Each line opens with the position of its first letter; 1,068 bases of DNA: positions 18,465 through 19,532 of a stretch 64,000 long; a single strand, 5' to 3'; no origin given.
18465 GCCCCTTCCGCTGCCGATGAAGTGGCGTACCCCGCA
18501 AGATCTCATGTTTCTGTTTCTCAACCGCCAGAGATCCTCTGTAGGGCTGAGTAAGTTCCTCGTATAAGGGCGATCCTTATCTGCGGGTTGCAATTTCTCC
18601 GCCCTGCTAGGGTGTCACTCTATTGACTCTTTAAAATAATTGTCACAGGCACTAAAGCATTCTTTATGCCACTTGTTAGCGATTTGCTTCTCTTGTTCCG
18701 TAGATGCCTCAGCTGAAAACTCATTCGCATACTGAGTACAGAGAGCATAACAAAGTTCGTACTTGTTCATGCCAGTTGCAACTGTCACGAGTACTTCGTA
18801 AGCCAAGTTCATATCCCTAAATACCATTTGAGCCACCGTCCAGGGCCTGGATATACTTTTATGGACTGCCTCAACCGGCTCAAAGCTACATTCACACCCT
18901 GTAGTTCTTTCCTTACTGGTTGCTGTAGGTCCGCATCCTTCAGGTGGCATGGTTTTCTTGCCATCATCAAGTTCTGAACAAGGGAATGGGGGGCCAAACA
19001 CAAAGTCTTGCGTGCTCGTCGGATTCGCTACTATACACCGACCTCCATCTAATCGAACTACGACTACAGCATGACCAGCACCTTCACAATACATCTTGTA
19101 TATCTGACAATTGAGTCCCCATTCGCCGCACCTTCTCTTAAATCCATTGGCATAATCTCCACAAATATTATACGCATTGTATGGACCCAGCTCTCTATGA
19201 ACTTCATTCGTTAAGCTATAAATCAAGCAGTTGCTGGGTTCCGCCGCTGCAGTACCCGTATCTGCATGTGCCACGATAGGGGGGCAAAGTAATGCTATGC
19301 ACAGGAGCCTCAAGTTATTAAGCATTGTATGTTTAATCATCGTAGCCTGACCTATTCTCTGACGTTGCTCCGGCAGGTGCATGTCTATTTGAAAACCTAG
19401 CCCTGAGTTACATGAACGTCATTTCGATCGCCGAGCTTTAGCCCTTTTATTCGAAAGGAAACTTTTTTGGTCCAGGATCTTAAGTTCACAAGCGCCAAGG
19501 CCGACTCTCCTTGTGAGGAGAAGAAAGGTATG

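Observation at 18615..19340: Secreted Cys-rich protein with C-x-D-Y-A and G-H-A-V boxes reminiscent of BTLCP/LapG-type transglutaminase-like peptidases, but with a possibly atypical Asp position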

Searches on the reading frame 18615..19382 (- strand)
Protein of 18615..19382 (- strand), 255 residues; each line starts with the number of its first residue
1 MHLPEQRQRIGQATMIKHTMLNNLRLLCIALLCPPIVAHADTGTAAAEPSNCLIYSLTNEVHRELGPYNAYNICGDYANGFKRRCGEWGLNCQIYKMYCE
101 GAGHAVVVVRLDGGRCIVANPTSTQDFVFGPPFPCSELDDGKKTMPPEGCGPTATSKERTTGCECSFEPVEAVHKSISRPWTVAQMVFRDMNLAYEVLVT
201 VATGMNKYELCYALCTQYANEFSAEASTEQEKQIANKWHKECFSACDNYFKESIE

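Call 3: search_protein_families(library=pfam, proteins=[window:18615-19382:-], max_evalue=10)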
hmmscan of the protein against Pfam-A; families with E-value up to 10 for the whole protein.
window:18615-19382:- (255 aa): 0 families

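Call 4: search_protein_families(library=ncbifam, proteins=[window:18615-19382:-], max_evalue=10)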
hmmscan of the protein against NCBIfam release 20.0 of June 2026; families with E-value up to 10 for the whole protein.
window:18615-19382:- (255 aa): 0 families

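Call 5: find_homologous_proteins(query=window:18615-19340:-, max_evalue=0.01)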
Query window:18615-19340:- (241 aa): 2 proteins with E <= 0.01 among 216 candidates.
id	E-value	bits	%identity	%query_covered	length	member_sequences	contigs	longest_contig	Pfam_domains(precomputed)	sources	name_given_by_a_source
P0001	3.1e-167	572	100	100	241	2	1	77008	-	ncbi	ncbi:MAG: hypothetical protein RIS36_232 [Pseudomonadota bacterium]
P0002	2.3e-56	209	48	85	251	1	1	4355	-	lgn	-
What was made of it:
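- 18615..19340 (-): Coding sequence of the 241-aa exported Cys-rich transglutaminase-like protein, stop codon included. An alternative upstream ATG at 19382 would give 255 aa. Identical to the NCBI MAG protein RIS36_232 (call 5).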

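Call 6: search_solved_structures(query=window:18615-19340:-, max_evalue=10, show_alignments=3)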
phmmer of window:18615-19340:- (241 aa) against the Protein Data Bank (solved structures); distinct sequences matched with E-value up to 10: 3.
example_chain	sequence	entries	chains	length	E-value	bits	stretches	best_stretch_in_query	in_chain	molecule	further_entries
1ls4_A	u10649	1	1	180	0.66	12.5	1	5-73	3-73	Apolipophorin-III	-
9qek_A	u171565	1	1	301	1.5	11.4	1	6-111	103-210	Proto-oncogene tyrosine-protein kinase ROS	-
3zbf_A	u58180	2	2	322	2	11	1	7-111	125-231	PROTO-ONCOGENE TYROSINE-PROTEIN KINASE ROS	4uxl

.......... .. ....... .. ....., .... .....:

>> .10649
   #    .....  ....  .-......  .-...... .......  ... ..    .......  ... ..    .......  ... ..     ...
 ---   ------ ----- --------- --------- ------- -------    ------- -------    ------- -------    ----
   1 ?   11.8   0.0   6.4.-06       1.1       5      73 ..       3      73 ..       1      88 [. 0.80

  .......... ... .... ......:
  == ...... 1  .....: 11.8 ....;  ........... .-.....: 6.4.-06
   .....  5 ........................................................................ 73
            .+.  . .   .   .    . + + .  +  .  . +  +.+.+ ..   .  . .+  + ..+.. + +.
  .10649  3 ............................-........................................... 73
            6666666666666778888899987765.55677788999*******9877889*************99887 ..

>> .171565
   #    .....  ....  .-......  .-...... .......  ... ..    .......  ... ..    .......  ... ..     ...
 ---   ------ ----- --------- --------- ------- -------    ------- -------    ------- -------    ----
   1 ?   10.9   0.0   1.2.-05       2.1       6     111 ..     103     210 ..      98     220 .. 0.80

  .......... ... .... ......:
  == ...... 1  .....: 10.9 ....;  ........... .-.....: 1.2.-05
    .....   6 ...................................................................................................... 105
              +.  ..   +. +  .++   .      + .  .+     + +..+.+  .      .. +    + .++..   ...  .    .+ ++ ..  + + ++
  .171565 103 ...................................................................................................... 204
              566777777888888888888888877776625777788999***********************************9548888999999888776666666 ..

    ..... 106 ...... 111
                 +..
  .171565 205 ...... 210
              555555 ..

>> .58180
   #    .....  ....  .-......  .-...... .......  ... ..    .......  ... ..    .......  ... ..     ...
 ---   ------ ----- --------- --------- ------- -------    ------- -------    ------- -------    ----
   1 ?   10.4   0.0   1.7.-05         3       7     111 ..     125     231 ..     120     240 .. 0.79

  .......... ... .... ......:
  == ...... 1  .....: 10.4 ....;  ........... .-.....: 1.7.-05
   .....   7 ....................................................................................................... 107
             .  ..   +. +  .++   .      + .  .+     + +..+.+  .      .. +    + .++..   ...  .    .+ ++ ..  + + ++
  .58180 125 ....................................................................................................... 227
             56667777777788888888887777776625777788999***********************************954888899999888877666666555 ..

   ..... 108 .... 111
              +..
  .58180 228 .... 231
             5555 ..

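Call 12: find_encoding_contigs(protein=P0002, flank=10000)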
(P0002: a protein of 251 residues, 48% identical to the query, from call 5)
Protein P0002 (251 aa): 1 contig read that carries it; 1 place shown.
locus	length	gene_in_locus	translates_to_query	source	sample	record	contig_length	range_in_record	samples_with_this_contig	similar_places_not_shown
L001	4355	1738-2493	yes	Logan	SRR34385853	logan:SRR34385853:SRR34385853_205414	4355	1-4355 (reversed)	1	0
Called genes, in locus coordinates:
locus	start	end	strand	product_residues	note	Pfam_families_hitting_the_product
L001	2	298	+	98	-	?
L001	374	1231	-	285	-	PF00892:EamA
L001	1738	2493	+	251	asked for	-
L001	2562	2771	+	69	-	-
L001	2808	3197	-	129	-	-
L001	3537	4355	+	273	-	?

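Call 16: predict_structure(alignment_id=A1)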
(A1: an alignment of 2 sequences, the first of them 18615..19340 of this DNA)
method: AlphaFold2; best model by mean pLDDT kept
length: 241 residues; sequences in the alignment: 2
mean_pLDDT: 66.0   pTM: 0.47
mean pLDDT of the five models: 66.0, 64.8, 64.1, 61.6, 59.6
residues with pLDDT >= 90: 4; 70-90: 123; 50-70: 63; < 50: 51
segments of 3 or more residues with pLDDT < 50: 1-34, 55-59, 139-144, 158-163
pLDDT, mean of each block of 10 residues (from residue 1): 29 29 27 53 69 49 70 77 74 80 72 69 82 64 60 66 61 69 68 87 82 78 88 82 53
secondary structure, 60 per line:
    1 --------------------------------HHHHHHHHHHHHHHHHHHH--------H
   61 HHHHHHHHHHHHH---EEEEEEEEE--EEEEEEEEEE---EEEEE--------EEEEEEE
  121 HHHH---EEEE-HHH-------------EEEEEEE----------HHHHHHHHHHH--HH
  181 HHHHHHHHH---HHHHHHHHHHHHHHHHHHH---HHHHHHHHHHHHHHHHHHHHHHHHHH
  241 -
elements in order: H33-51 H60-73 E77-85 E88-97 E101-105 E114-120 H121-124 E128-131 E149-155 H166-176 H179-189 H193-211 H215-240

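Call 18: search_protein_representatives(alignment_id=A2)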
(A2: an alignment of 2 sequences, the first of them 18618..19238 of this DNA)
Query: 2 sequences, 210 profile positions. Proteins with E-value up to 0.001 (for the whole library): 13; up to 1e-10: 4; up to 1e-30: 2. The best 13 are listed.
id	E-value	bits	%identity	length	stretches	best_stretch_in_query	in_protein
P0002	1.2e-122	423.7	-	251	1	1-210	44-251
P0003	4.4e-39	150.7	-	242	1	2-205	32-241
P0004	2.2e-19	86.3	-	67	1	139-204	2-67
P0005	3.6e-14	69.3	-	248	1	10-205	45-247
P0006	1.5e-06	44.4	-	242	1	14-177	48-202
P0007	2.0e-06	44.0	-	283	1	8-121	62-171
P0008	3.0e-06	43.4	-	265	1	14-202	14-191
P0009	5.6e-06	42.5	-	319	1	21-203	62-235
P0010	9.0e-05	38.6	-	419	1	18-205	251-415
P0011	1.1e-04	38.3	-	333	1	8-124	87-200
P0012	1.6e-04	37.8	-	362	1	11-68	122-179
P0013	3.4e-04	36.7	-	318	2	20-137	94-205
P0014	6.0e-04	35.9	-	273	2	11-126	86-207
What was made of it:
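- The 229-aa ORF did not appear as a family member in the exhaustive search (call 18).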

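Call 22: fold_search(model_id=the predicted structure, library=pdb)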
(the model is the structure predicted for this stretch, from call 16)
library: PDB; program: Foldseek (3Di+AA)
matches with E <= 10: 692; with E <= 0.001: 0
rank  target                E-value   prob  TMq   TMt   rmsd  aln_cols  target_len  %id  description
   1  7t55_A                2.8e-02  0.38  0.16  0.07  23.8       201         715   11  Cryo-EM structure of PCAT1 in the inward-facing wide conformation under ATP turnover condition (released 2022-02-02)
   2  6v9z_A                4.5e-02  0.21  0.16  0.07  23.0       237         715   13  Cryo-EM structure of PCAT1 bound to its CtA peptide substrate (released 2020-01-22)
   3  9qvq_B                6.0e-02  0.18  0.15  0.13  17.8       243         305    8  Crystal structure of the CtaG_H128A variant from Ruminiclostridium cellulolyticum in complex with PHBA (P2(1)-medium) (released 2025-10-01)
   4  9qvl                  7.5e-02  0.18  0.15  0.12  17.2       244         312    9  Crystal structure of the CtaG_C11A variant from Ruminiclostridium cellulolyticum (P2(1)2(1)2(1)-small) (released 2025-10-01)
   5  9azl_A                1.0e-01  0.20  0.18  0.08  22.0       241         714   12  Cryo-EM structure of the ABC transporter PCAT1 bound with MgADP class1 (released 2024-10-30)
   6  4g54                  1.1e-01  0.21  0.18  0.19  10.8       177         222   14  Crystal structure of a periplasmic domain of the EpsAB fusion protein of the Vibrio vulnificus type II secretion system (released 2013-01-30)
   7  9qvs                  1.2e-01  0.21  0.17  0.14  16.9       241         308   10  Crystal structure of the CtaG_D144N variant from Ruminiclostridium cellulolyticum (P2(1)-small) (released 2025-10-01)
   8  8vp5_A                1.4e-01  0.18  0.19  0.08  22.8       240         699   12  Cryo-EM structure of the ABC transporter PCAT1 bound with ADP and Substrate (released 2024-10-30)
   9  4g29                  1.4e-01  0.90  0.24  0.34   7.7       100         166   12  Structure of the Catalytic Domain of the Salmonella Virulence Factor SseI (released 2012-11-28)
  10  8vp6_A                1.5e-01  0.15  0.18  0.08  22.9       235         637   11  Cryo-EM structure of the ABC transporter PCAT1 bound with Mg_class_2 (released 2024-10-30)
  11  5xe9_A                1.6e-01  0.25  0.17  0.27   9.5       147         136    7  Crystal Structure of the Complex of the Peptidase Domain of Streptococcus mutans ComA with a Small Molecule Inhibitor. (released 2017-06-28)
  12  9qvp_A                1.6e-01  0.13  0.15  0.12  17.8       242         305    8  Crystal structure of the CtaG_H128A variant from Ruminiclostridium cellulolyticum (P2(1)2(1)2(1)-medium) (released 2025-10-01)
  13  9qvj_A                1.9e-01  0.14  0.17  0.14  17.3       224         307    7  Crystal structure of CtaG from Ruminiclostridium cellulolyticum (P2(1)-medium) (released 2025-10-01)
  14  8jjg                  2.0e-01  0.77  0.22  0.25   6.2       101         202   13  Crystal structure of QW-hNTAQ1 C28S (released 2024-06-26)
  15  8jjh                  2.0e-01  0.77  0.22  0.26   6.1       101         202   13  Crystal structure of QH-hNTAQ1 C28S (released 2024-06-26)
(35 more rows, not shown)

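Call 26: find_homologous_proteins(query=A4, max_evalue=0.001)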
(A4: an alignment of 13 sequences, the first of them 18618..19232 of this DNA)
Query A4 (13 sequences) (205 aa, profile of the alignment): 8 proteins with E <= 0.001 among 2112 candidates.
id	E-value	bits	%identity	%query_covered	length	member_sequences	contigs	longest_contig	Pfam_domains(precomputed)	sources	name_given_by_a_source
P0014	4.2e-58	214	23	91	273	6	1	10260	-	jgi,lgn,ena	-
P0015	1.5e-57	213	23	92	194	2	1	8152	-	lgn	-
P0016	4.2e-56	208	21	97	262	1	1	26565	-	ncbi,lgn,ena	-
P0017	4.6e-56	208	23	91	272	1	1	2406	-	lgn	-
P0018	6.7e-56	207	22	91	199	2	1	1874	-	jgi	jgi:hypothetical protein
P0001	2.0e-53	199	100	100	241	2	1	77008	-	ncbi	ncbi:MAG: hypothetical protein RIS36_232 [Pseudomonadota bacterium]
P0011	1.1e-51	193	27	57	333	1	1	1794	-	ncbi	-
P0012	1.1e-48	184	32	29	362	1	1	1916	-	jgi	jgi:hypothetical protein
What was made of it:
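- Family and triad: an exhaustive HMMER search of 1.84 billion representatives with the profile of the window protein plus P0002 found 13 proteins at E<1e-3 (call 18), and a further search added 4 (call 26).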

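Call 27: search_solved_structures(query=A4, max_evalue=10, show_alignments=4)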
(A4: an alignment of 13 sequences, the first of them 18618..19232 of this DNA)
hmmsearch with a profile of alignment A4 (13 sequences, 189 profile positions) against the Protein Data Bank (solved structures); distinct sequences matched with E-value up to 10: 1.
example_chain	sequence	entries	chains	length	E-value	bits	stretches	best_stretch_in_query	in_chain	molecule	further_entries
9crn_A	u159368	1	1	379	0.59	13.2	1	21-75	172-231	Transglutaminase-like domain-containing protein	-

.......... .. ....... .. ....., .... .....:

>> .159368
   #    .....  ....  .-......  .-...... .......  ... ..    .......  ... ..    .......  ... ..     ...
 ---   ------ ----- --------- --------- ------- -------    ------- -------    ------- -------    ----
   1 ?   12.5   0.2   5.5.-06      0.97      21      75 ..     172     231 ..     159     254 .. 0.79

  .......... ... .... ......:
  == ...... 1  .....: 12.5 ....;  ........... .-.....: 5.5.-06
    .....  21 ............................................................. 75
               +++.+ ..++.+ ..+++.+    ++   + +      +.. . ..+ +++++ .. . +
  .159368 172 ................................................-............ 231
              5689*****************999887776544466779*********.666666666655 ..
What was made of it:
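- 19020..19172 (-): Transglutaminase-like catalytic core, residues 57-107: helix 60-73 starting at Cys60, strands 77-85, 88-97 (His90) and 101-105, then Asn106. Profile hit to PDB 9crn_A, a transglutaminase-like domain protein (call 27).
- On Transglutaminase-like superfamily (PF01841 Transglut_core type): 9crn_A aligns in register (call 27).
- Link to Transglut_core (PDB): the family profile's only PDB sequence hit is 9crn_A, a 'Transglutaminase-like domain-containing protein', with all three residues in register but E = 0.59 (call 27).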

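Call 28: search_protein_families(library=pfam, alignment_id=A3, max_evalue=10)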
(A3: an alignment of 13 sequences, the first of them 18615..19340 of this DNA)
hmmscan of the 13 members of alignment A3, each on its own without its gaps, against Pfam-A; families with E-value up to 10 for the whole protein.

A. member 1, window:18615-19340:- (241 aa): 0 families

B. families by the number of members that match (of 13 scanned): 5 families
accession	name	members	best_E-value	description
PF01841.26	Transglut_core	4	0.00027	Transglutaminase-like superfamily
PF21477.3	FERM_C_FAK1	1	0.032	FAK1/PYK2, FERM domain C-lobe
PF16308.10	DUF4950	1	0.11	Domain of unknown function (DUF4950)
PF11177.13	DUF2964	1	0.15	Protein of unknown function (DUF2964)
PF13672.11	PP2C_2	1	0.17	Protein phosphatase 2C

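Call 29: search_protein_families(library=pfam, proteins=[P0003, P0005, P0006, P0007, P0008, P0009, P0011, P0012, P0013, P0014], max_evalue=1)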
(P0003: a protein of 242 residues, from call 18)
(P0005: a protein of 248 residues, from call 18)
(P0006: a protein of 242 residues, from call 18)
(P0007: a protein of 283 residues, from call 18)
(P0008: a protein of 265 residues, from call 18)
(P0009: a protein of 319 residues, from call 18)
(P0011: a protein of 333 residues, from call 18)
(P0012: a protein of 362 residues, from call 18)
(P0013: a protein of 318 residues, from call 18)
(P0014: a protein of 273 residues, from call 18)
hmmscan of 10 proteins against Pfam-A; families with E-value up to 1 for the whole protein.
P0003 (242 aa): 1 family
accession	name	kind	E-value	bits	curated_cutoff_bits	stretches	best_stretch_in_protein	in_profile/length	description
PF13672.11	PP2C_2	-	0.17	11.8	24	1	18-111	47-128/209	Protein phosphatase 2C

P0005 (248 aa): 1 family
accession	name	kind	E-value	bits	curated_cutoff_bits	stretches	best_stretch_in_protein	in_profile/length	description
PF16308.10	DUF4950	-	0.11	12.7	25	1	151-174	54-77/191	Domain of unknown function (DUF4950)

P0006 (242 aa): 0 families

P0007 (283 aa): 0 families

P0008 (265 aa): 1 family
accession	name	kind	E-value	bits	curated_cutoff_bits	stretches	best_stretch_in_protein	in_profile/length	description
PF01841.26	Transglut_core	-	0.02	15.6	23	1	26-76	52-107/108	Transglutaminase-like superfamily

P0009 (319 aa): 0 families

P0011 (333 aa): 0 families

P0012 (362 aa): 1 family
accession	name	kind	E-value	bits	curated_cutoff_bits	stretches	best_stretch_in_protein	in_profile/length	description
PF01841.26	Transglut_core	-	0.0074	17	23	1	138-185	53-108/108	Transglutaminase-like superfamily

P0013 (318 aa): 1 family
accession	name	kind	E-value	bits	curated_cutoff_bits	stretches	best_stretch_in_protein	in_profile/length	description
PF01841.26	Transglut_core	-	0.0008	20.1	23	1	101-150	53-108/108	Transglutaminase-like superfamily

P0014 (273 aa): 2 families
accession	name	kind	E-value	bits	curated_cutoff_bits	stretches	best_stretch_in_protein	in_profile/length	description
PF01841.26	Transglut_core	-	0.00027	21.6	23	1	102-152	53-108/108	Transglutaminase-like superfamily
PF11177.13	DUF2964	-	0.15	12.7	24.2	1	7-30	37-60/62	Protein of unknown function (DUF2964)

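Call 33: find_encoding_contigs(protein=P0016, flank=10000, max_places=3)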
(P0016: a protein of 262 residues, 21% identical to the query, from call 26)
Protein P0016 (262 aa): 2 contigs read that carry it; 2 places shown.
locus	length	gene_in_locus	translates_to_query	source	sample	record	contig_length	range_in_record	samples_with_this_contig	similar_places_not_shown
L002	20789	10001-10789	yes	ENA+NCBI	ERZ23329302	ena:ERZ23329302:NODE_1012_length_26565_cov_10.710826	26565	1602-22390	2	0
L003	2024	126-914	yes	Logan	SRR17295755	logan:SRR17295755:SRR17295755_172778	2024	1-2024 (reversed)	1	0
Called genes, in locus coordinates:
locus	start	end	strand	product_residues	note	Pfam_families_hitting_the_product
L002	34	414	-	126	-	PF01638:HxlR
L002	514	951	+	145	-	PF13564:DoxX_2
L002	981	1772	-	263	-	PF04338:DUF481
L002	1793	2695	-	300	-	-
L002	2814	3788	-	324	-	PF16754:Pesticin (weak)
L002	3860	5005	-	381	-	PF01409:tRNA-synt_2d, PF03147:FDX-ACB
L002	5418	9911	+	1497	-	PF00069:Pkinase, PF07714:PK_Tyr_Ser-Thr, PF03109:ABC1 (weak), PF13191:AAA_16, PF13401:AAA_22 (faint), PF00515:TPR_1 (faint), PF13424:TPR_12 (weak), PF13432:TPR_16 (weak), +1 more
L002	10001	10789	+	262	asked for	-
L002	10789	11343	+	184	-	PF01583:APS_kinase, PF13671:AAA_33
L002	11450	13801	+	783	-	PF05954:Phage_GPD, PF04717:Phage_base_V, PF22178:Gp5_trimer_C, PF06715:Gp5_C (faint), PF22178:Gp5_trimer_C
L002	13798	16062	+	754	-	PF05954:Phage_GPD, PF04717:Phage_base_V, PF22178:Gp5_trimer_C, PF06715:Gp5_C (faint), PF22178:Gp5_trimer_C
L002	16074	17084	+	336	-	PF09937:DUF2169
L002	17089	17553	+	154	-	PF13665:Tox-PAAR-like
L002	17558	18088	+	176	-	PF20093:DUF6484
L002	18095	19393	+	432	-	-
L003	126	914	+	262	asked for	-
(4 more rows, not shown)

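Call 34: find_encoding_contigs(protein=P0014, flank=10000, max_places=3)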
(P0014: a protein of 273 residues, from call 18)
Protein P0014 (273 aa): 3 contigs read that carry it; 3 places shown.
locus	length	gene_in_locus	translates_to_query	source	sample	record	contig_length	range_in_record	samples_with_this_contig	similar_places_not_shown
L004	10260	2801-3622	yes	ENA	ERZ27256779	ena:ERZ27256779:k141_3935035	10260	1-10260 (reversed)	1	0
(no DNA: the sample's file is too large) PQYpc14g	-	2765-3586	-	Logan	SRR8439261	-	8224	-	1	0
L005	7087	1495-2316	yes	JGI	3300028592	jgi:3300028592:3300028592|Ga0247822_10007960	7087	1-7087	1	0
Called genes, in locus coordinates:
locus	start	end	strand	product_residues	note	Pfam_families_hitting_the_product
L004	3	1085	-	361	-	?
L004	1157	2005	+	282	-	PF05430:Methyltransf_30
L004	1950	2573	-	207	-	PF09536:DUF2378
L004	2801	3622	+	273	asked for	-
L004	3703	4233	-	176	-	-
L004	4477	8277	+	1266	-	PF00069:Pkinase, PF07714:PK_Tyr_Ser-Thr, PF13191:AAA_16, PF13401:AAA_22, PF00515:TPR_1 (faint), PF07719:TPR_2 (faint), PF13424:TPR_12 (weak)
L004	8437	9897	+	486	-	-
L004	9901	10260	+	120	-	?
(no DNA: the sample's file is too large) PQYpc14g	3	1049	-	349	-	?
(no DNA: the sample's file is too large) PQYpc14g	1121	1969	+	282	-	PF05430:Methyltransf_30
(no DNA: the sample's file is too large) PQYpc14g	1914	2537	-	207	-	PF09536:DUF2378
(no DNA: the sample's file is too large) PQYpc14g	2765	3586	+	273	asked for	-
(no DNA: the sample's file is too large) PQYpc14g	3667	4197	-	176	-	-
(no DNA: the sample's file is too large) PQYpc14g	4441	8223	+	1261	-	?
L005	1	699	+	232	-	?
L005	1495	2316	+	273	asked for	-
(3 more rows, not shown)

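Call 35: predict_structure(alignment_id=A5)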
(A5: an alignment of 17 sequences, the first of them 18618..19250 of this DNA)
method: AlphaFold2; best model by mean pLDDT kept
length: 211 residues; sequences in the alignment: 17
mean_pLDDT: 91.3   pTM: 0.84
mean pLDDT of the five models: 91.3, 91.1, 90.9, 90.0, 89.3
residues with pLDDT >= 90: 160; 70-90: 43; 50-70: 5; < 50: 3
segments of 3 or more residues with pLDDT < 50: 1-3
pLDDT, mean of each block of 10 residues (from residue 1): 71 96 94 96 96 92 96 96 94 97 91 93 90 86 85 81 92 93 93 97 90 66
secondary structure, 60 per line:
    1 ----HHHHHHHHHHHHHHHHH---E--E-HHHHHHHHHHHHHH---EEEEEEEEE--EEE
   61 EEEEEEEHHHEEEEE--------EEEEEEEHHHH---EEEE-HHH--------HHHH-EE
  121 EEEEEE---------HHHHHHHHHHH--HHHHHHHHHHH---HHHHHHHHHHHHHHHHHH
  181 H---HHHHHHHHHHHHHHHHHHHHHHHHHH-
elements in order: H5-21 H30-43 E47-55 E58-67 E71-75 E84-90 H91-94 E98-101 H114-117 E119-126 H136-146 H149-159 H163-181 H185-210
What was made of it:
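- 19020..19172 (-): Secondary structure from call 35.
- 19161..19163 (-): Cys60 codon (tgt), the proposed nucleophile. First residue of helix 60-73 (call 35).
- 18873..19019 (-): Beta-rich middle region, residues 108-156, with invariant F119, C136, C149 and C151 and the covarying pair C102/C121. Strands 114-120, 128-131 and 149-156 in the model (call 35).
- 18621..18845 (-): C-terminal four-helix domain, residues 166-240. Its last two helices carry twin CX3C motifs (C197-x3-C201 and C228-x3-C232). AlphaFold helices 166-176, 179-189, 193-211 and 215-240 (call 35).
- On Transglutaminase-like superfamily (PF01841 Transglut_core type): The secondary structure of the pLDDT-91 model fits (call 35).
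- Helix 60-73 starts at Cys60, His90 lies in strand 88-97, and Asn106 directly follows strand 101-105 (call 35).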
